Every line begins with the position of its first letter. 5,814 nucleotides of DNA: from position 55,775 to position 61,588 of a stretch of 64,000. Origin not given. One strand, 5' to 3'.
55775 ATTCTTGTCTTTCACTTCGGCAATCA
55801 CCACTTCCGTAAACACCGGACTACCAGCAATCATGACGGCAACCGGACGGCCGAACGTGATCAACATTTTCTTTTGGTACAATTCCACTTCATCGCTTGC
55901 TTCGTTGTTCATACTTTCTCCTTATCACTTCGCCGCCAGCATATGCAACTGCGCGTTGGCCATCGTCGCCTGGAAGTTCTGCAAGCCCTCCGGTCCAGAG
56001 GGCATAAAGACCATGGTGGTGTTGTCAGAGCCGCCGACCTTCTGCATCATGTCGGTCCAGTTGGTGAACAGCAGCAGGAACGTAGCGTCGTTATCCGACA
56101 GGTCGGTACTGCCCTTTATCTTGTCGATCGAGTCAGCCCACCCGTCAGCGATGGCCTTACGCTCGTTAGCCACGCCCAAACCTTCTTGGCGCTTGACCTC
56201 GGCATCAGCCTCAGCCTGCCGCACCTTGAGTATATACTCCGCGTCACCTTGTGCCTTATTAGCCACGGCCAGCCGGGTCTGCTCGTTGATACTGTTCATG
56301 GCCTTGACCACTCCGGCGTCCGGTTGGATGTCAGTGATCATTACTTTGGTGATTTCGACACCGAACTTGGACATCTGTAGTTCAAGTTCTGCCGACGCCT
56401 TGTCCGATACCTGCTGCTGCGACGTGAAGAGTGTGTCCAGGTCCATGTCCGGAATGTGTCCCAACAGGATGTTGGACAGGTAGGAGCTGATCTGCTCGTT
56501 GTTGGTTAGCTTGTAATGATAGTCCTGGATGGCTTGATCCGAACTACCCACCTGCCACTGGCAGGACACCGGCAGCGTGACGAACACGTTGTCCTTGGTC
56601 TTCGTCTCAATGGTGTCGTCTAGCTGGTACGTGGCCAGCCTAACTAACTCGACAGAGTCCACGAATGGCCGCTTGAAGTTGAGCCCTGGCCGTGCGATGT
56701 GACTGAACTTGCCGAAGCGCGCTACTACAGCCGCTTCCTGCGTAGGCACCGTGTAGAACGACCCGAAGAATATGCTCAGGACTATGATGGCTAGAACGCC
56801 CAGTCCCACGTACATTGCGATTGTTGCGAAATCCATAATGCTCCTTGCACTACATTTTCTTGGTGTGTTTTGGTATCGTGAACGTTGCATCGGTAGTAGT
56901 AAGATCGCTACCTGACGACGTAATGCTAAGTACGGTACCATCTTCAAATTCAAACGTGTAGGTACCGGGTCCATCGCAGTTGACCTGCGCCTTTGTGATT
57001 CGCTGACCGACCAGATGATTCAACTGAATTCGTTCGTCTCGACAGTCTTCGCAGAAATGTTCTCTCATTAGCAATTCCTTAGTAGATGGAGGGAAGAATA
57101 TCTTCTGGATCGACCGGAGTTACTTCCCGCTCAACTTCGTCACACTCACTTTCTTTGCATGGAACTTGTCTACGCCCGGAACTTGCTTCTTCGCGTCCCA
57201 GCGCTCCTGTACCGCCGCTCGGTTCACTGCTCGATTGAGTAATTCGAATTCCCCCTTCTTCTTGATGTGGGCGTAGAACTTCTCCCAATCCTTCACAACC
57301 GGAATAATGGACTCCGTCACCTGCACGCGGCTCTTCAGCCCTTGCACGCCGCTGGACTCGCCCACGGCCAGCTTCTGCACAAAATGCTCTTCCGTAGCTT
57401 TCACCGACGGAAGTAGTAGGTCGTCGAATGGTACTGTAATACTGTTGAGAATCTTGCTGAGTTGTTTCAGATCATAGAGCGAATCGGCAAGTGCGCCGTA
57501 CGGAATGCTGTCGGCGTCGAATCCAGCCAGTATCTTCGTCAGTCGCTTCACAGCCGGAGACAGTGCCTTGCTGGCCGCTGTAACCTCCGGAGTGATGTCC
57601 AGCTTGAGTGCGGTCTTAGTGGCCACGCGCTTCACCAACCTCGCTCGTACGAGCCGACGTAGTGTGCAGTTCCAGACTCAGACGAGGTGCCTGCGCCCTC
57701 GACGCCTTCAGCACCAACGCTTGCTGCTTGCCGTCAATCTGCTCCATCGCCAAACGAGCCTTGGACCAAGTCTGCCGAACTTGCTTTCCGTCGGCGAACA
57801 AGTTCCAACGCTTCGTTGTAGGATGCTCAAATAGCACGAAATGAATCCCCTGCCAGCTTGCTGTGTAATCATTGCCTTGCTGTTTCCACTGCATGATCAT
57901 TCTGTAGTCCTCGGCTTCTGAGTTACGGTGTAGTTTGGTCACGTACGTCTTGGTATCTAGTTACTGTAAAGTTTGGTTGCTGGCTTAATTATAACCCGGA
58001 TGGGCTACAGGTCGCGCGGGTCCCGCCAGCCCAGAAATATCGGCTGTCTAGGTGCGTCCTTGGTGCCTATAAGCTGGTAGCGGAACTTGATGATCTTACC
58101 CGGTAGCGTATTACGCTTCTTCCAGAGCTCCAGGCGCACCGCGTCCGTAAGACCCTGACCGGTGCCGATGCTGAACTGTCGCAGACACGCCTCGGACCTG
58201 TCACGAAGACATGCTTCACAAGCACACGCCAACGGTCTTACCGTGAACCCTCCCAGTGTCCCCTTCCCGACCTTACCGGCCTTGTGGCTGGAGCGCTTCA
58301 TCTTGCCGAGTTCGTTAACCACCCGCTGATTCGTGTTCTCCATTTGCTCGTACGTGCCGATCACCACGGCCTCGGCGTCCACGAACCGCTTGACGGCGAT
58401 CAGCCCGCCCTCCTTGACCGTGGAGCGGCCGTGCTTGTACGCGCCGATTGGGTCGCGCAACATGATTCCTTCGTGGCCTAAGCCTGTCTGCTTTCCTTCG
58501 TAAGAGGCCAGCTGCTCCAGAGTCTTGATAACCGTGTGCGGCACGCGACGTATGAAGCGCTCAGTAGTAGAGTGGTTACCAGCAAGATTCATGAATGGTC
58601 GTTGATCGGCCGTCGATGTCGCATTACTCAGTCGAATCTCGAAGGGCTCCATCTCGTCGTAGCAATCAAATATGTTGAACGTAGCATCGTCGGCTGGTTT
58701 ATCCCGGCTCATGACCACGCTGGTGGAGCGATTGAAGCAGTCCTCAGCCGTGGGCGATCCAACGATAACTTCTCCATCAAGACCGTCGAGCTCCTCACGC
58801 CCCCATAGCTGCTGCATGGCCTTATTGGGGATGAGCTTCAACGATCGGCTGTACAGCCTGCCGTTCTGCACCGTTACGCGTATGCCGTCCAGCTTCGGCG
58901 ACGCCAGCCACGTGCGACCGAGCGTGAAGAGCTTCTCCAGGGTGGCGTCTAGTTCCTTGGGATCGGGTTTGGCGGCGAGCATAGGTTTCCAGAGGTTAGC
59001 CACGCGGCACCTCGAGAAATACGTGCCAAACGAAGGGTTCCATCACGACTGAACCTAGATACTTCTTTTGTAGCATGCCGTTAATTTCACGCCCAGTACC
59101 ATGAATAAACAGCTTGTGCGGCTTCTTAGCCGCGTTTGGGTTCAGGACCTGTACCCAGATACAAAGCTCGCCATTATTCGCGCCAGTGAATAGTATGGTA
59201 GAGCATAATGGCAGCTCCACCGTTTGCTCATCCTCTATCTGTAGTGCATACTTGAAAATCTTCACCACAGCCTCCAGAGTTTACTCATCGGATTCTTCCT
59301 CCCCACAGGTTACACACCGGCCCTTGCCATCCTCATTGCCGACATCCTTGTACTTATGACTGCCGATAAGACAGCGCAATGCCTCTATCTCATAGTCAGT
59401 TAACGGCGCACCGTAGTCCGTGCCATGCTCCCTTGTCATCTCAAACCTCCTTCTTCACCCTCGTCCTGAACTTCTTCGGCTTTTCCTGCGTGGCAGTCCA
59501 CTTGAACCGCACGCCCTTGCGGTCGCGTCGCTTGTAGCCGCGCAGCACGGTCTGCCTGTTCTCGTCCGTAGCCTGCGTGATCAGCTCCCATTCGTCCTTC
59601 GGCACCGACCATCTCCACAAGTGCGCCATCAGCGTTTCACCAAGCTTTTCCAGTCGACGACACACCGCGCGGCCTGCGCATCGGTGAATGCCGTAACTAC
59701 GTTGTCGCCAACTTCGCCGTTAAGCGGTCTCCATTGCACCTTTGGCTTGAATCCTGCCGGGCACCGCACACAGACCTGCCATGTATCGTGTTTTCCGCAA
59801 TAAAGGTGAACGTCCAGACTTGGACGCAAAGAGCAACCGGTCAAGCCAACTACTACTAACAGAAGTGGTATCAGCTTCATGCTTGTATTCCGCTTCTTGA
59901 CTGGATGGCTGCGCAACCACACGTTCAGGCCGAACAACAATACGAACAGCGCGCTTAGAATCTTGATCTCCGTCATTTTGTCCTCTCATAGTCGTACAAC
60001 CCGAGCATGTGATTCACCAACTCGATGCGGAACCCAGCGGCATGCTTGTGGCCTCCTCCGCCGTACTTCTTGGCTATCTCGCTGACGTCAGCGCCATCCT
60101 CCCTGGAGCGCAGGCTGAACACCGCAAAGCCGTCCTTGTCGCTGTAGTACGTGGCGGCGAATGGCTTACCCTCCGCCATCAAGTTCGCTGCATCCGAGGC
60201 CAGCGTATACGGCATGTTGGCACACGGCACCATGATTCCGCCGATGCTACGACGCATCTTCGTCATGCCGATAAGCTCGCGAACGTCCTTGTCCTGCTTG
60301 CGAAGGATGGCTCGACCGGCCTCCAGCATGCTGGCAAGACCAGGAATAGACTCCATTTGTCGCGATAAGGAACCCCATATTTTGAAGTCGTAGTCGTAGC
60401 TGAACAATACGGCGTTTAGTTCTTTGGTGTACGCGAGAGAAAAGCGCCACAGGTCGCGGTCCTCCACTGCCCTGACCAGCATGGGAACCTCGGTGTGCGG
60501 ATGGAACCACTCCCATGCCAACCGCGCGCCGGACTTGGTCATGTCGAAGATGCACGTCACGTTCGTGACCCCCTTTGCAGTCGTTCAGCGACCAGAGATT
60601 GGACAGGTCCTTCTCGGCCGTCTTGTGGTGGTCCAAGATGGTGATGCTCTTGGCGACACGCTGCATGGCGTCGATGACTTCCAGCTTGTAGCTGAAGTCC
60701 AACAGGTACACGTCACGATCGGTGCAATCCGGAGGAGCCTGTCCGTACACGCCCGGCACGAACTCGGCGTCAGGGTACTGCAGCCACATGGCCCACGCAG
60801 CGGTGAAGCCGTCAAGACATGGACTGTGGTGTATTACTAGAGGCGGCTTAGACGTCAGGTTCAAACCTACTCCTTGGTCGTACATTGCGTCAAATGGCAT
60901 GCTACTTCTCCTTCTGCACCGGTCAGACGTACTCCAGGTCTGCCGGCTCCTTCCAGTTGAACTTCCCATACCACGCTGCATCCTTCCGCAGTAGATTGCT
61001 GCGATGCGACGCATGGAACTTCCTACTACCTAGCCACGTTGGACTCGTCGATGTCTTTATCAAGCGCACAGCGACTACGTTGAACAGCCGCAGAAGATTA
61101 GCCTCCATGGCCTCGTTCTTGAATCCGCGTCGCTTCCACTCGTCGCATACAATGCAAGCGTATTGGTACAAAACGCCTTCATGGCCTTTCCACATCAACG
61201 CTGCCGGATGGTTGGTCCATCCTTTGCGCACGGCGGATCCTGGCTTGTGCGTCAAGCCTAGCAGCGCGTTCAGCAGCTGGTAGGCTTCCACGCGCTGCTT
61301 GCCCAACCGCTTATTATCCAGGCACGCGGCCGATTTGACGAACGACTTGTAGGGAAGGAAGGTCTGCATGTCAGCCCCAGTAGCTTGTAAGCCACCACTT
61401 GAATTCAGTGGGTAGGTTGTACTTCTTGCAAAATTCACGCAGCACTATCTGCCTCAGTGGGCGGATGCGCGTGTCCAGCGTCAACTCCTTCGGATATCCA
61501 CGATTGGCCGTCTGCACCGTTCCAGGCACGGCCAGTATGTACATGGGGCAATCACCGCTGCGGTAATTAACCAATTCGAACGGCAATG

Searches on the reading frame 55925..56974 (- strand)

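Call 42: search_protein_families(library=pfam, proteins=[window:55925-56974:-], max_evalue=0.01)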
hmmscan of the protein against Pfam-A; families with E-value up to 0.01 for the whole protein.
window:55925-56974:- (349 aa): 1 family
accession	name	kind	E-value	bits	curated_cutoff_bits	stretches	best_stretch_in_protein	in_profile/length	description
PF01145.31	Band_7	-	3.9e-30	105.6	23.6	1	75-245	2-176/176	SPFH domain / Band 7 family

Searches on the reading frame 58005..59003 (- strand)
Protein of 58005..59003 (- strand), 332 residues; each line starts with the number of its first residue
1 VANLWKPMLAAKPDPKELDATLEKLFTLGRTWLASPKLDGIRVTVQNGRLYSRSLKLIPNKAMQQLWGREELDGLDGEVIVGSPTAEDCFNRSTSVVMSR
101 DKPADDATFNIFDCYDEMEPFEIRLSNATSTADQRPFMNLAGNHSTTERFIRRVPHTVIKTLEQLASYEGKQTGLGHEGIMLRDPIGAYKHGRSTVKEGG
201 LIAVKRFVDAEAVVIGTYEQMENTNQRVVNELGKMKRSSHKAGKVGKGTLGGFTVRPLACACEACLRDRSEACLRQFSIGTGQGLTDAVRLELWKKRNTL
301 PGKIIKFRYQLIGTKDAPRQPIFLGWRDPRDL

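Call 42: search_protein_families(library=pfam, proteins=[window:58005-59003:-], max_evalue=0.01)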
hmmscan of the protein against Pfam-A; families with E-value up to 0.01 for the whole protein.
window:58005-59003:- (332 aa): 2 families
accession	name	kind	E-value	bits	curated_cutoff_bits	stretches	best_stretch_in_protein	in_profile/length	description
PF01068.26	DNA_ligase_A_M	-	5.4e-07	29.9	26.2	1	7-194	1-196/204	ATP dependent DNA ligase domain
PF14743.12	DNA_ligase_OB_2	-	8.3e-07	29.4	28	1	275-327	21-66/66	DNA ligase OB-like domain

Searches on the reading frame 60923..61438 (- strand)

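Call 42: search_protein_families(library=pfam, proteins=[window:60923-61438:-], max_evalue=0.01)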
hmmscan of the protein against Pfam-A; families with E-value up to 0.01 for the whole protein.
window:60923-61438:- (171 aa): 1 family
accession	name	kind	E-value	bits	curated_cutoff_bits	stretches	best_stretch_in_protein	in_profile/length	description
PF03013.19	Pyr_excise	-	1.3e-22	80.4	23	1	24-109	1-76/81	Pyrimidine dimer DNA glycosylase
